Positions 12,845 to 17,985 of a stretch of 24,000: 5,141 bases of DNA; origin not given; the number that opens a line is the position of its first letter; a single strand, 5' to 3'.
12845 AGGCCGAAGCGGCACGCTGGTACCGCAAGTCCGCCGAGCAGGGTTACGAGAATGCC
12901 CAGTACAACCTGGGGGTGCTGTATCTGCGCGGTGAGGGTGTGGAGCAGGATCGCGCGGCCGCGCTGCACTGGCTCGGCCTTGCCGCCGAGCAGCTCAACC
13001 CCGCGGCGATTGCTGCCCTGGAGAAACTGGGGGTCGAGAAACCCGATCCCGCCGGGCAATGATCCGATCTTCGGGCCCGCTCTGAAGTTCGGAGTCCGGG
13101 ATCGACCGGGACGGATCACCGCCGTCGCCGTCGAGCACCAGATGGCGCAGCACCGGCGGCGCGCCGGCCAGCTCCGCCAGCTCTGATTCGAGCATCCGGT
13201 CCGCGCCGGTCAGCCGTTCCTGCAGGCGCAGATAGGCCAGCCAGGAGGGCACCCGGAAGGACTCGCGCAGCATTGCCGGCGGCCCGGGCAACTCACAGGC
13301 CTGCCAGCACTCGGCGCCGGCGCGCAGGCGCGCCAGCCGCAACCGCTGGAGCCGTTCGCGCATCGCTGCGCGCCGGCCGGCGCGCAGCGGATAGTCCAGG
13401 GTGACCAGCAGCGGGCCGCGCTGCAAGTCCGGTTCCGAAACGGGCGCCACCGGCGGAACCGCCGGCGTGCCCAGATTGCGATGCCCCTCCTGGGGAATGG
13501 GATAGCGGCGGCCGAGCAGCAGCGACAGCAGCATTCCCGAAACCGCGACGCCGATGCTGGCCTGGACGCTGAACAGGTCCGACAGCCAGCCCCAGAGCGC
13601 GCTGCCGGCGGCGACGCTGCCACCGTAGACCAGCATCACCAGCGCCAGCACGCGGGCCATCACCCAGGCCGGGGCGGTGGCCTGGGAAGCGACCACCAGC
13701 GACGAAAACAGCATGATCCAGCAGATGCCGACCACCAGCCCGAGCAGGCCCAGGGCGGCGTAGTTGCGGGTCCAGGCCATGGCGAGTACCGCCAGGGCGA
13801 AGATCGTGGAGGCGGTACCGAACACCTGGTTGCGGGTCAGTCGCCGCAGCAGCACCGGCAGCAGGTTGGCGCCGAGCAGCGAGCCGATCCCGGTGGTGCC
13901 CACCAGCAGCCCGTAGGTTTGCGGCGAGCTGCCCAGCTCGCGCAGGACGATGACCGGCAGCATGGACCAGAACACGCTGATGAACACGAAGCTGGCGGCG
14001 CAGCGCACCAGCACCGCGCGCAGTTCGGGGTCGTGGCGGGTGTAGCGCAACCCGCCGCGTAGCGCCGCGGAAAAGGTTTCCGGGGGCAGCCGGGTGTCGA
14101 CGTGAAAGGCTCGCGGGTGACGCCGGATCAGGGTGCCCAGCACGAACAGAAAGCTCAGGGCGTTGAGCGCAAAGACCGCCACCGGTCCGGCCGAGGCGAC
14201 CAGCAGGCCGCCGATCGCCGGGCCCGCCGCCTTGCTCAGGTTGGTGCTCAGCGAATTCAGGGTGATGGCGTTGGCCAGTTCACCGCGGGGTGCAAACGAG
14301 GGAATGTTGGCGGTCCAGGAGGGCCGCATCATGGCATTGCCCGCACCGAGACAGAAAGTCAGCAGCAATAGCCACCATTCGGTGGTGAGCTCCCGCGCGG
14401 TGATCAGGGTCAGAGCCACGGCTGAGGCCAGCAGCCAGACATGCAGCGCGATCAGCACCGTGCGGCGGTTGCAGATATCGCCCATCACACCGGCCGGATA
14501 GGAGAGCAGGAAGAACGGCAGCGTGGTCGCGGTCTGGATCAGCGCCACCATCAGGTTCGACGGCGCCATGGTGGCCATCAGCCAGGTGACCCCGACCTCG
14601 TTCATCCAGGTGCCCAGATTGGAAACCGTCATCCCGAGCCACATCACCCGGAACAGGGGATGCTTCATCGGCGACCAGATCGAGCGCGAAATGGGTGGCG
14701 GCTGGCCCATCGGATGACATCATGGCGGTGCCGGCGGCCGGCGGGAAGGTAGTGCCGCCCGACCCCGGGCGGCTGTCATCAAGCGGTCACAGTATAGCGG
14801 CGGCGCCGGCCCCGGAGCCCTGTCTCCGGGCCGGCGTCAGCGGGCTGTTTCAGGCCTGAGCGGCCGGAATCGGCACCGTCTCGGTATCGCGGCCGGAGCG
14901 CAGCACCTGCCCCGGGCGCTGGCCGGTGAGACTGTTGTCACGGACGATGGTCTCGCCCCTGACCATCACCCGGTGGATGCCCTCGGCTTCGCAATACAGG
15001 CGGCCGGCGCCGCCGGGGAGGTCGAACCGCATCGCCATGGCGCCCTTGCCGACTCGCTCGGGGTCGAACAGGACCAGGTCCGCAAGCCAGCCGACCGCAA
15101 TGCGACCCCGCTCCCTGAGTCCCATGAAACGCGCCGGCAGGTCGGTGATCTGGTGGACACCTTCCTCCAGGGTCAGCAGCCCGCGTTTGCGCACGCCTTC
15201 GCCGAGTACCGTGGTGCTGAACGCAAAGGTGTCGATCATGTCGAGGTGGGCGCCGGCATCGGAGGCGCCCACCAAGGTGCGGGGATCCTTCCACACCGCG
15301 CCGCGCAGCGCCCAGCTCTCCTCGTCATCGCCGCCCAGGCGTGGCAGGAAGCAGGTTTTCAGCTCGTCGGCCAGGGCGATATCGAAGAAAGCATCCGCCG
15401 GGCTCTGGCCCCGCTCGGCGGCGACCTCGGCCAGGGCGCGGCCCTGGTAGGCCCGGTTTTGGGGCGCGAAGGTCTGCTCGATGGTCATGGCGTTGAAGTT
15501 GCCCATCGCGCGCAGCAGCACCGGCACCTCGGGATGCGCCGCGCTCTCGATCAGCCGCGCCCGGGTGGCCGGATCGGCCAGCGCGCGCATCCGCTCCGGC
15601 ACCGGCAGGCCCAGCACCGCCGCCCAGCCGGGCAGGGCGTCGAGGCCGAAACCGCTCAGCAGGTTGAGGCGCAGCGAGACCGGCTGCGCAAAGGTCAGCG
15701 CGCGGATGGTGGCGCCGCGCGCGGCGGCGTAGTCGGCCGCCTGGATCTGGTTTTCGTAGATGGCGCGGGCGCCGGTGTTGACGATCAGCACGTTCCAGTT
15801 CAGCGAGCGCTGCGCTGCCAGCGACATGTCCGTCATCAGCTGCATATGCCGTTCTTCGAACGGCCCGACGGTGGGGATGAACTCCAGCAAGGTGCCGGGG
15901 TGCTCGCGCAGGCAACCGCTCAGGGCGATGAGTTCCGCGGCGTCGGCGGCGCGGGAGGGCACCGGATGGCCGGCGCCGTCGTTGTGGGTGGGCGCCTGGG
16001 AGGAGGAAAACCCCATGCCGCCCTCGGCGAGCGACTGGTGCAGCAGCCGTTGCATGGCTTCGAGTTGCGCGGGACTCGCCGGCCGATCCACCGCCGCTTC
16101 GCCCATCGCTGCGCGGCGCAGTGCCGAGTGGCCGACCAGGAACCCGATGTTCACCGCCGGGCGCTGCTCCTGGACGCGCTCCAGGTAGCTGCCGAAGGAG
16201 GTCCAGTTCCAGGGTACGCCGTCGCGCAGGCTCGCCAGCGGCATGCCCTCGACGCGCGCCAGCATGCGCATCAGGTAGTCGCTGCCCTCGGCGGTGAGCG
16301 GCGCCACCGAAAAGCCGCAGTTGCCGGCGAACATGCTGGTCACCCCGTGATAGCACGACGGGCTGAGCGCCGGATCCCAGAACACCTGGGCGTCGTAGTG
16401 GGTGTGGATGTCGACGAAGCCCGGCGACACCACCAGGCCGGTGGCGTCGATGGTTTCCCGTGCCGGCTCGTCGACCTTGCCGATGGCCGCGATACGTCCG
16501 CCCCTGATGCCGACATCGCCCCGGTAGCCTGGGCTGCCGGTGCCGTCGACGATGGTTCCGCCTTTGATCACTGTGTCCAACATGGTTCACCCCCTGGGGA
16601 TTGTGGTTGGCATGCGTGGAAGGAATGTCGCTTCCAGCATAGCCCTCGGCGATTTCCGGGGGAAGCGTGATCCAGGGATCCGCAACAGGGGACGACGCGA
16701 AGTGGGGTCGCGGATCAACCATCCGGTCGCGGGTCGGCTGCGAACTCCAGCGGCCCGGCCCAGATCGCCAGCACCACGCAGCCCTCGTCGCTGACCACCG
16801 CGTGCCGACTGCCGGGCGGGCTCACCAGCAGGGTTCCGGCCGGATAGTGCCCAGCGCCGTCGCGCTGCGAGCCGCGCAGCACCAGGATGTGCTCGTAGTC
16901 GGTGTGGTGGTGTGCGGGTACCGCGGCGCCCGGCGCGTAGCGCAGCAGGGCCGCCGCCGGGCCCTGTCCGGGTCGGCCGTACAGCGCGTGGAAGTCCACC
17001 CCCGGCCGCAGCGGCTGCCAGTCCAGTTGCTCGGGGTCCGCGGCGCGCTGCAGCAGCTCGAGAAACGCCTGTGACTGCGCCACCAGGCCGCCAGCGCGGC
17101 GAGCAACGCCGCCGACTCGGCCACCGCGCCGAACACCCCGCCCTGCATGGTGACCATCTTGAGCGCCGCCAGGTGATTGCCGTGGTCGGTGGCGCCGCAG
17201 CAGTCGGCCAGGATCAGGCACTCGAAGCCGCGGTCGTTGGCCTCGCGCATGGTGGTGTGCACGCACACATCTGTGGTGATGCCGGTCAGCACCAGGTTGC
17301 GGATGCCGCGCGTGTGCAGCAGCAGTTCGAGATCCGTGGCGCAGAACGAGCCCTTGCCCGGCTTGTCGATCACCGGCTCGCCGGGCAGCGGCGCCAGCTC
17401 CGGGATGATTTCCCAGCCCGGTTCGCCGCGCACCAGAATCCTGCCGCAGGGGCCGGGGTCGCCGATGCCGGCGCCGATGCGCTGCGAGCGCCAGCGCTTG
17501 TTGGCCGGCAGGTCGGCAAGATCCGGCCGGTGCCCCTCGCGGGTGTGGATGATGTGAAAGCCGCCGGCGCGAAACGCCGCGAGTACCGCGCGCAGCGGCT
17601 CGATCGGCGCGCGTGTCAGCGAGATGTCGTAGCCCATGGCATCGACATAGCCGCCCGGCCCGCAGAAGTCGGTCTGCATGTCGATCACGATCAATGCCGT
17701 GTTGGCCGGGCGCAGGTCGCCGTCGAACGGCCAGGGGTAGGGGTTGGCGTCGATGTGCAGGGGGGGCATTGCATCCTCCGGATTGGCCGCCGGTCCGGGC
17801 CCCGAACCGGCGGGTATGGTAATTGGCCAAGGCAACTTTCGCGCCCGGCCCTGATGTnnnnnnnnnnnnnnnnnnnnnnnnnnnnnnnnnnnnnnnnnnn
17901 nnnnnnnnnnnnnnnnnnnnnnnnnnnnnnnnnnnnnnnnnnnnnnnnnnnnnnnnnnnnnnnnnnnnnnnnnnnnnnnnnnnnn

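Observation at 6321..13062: Fap-type functional-amyloid operon in a non-canonical layout (no fapA, sigma-54 promoter, appended Sel1 gene)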

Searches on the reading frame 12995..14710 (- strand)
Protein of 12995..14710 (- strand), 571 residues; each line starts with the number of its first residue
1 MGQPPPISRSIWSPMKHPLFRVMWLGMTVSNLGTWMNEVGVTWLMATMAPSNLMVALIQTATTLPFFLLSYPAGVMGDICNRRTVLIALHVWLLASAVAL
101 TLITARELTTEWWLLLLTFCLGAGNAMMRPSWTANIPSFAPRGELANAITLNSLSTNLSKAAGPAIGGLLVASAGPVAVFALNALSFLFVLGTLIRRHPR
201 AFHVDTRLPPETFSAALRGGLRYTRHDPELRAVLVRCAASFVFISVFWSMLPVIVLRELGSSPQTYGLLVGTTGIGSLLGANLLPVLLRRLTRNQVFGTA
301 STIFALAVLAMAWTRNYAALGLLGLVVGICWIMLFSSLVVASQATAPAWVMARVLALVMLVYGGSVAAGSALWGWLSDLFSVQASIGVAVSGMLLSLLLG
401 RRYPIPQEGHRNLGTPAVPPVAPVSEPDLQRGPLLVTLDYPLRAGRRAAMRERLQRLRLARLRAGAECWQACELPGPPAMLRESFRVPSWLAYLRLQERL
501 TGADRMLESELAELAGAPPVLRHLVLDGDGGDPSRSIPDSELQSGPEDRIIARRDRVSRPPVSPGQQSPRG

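Call 63: search_protein_families(library=pfam, proteins=[window:12995-14710:-], max_evalue=0.00001)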
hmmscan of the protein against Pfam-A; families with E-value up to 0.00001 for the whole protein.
window:12995-14710:- (571 aa): 2 families
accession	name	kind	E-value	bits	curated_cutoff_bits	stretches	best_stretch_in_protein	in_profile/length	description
PF05977.19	MFS_3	-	1.3e-134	450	27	1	10-525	2-518/524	Transmembrane secretion effector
PF07690.21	MFS_1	-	2.9e-31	109.1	33.4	2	23-253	1-227/347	Major Facilitator Superfamily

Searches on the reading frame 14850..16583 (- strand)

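Call 63: search_protein_families(library=pfam, proteins=[window:14850-16583:-], max_evalue=0.00001)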
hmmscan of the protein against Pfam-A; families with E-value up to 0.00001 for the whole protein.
window:14850-16583:- (577 aa): 2 families
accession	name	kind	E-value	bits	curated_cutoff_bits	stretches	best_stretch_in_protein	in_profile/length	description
PF07969.17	Amidohydro_3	-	4.6e-39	135.6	29.7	1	43-519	1-457/472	Amidohydrolase family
PF01979.26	Amidohydro_1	-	1.3e-09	38.3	25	1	440-510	248-321/345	Amidohydrolase family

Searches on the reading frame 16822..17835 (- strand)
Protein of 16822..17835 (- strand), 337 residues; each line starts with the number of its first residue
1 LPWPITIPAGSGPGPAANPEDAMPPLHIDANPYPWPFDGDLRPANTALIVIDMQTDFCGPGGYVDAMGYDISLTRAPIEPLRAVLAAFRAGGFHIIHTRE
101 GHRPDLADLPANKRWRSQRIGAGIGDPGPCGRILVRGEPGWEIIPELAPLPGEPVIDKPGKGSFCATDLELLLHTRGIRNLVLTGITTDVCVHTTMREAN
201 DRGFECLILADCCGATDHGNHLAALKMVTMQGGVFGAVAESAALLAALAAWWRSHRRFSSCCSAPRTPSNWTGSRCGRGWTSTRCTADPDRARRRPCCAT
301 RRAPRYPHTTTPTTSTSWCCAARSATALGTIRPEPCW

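Call 63: search_protein_families(library=pfam, proteins=[window:16822-17835:-], max_evalue=0.00001)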
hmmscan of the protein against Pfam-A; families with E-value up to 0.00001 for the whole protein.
window:16822-17835:- (337 aa): 1 family
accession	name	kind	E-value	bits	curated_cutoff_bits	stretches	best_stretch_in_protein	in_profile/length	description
PF00857.26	Isochorismatase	-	2.9e-42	145.1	27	1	46-234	1-169/175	Isochorismatase domain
